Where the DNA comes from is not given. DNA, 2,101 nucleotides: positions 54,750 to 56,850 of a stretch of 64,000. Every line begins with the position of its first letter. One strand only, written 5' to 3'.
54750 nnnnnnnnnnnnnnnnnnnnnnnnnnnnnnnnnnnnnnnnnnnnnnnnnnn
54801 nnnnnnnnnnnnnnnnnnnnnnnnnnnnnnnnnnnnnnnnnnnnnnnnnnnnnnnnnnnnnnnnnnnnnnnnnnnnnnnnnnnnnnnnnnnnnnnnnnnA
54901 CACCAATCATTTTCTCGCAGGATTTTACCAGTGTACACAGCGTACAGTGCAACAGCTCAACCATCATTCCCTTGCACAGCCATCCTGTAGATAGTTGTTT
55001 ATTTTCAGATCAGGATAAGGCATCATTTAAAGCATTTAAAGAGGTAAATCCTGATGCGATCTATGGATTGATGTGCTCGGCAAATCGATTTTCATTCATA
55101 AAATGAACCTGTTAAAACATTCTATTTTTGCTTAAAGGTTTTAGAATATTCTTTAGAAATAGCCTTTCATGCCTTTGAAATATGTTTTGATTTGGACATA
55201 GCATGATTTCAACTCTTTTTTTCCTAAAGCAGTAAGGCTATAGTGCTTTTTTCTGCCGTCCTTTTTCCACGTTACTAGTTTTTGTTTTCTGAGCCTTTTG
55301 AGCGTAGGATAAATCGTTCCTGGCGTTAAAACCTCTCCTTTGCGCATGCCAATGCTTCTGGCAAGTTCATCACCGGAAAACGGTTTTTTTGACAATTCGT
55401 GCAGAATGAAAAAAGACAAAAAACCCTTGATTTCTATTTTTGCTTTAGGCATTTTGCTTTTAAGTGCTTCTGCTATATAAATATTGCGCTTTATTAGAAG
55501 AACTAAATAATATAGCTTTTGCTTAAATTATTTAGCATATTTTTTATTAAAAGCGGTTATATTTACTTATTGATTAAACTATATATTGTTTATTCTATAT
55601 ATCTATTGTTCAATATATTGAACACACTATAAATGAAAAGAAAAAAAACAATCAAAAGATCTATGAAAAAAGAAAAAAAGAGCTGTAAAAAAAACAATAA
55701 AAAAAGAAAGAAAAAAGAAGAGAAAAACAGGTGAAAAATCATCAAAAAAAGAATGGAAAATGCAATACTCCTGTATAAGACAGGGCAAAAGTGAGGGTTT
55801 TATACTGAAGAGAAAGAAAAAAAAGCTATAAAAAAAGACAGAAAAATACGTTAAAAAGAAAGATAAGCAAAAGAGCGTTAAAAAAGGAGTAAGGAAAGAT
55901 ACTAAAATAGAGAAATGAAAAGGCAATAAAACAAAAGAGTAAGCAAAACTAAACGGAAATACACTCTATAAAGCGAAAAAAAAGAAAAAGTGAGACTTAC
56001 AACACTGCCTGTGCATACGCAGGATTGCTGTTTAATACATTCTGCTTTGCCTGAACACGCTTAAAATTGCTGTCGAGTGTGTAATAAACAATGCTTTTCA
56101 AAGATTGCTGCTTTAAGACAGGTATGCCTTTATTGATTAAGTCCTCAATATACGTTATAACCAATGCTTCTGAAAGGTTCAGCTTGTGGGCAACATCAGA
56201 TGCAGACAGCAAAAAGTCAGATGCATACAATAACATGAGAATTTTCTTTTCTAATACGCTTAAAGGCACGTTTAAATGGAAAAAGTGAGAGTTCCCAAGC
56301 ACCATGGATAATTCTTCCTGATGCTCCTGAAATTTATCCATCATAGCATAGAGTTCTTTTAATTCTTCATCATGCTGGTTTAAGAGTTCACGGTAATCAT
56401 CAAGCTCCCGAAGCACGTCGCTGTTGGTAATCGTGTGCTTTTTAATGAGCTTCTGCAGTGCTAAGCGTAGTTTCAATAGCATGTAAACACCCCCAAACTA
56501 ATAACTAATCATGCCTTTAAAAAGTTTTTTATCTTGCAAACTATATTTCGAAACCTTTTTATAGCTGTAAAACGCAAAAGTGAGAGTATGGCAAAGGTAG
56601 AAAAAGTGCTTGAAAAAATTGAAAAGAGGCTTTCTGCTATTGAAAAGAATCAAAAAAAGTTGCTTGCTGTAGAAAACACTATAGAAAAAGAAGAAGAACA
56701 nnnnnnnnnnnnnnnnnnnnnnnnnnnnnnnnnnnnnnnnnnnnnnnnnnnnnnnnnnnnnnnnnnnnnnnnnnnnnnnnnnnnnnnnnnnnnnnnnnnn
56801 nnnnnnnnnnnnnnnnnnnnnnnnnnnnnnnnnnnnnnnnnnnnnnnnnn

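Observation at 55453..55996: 540-nt non-coding region with perfect palindromes and a 360-nt purine-only tract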

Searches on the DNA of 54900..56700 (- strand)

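Call 5: search_rna_families(source=window, start=54900, end=56700, threshold=evalue, max_evalue=10)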
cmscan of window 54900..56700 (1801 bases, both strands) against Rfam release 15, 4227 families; matches with E-value up to 10: 1.
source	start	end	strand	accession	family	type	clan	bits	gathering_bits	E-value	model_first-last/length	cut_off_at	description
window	55408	55467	-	RF02074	STnc240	Gene; sRNA;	-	21.3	55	4.1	1-77/77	no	Enterobacterial sRNA STnc240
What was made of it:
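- On Known RNA family (Rfam 15): The only sub-threshold hit is a chance STnc240 match, E 4.1 (call 5).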

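Call 73: search_rna_families(sources=[L083, L069, L012, L008, L005, L010, L002], threshold=gathering)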
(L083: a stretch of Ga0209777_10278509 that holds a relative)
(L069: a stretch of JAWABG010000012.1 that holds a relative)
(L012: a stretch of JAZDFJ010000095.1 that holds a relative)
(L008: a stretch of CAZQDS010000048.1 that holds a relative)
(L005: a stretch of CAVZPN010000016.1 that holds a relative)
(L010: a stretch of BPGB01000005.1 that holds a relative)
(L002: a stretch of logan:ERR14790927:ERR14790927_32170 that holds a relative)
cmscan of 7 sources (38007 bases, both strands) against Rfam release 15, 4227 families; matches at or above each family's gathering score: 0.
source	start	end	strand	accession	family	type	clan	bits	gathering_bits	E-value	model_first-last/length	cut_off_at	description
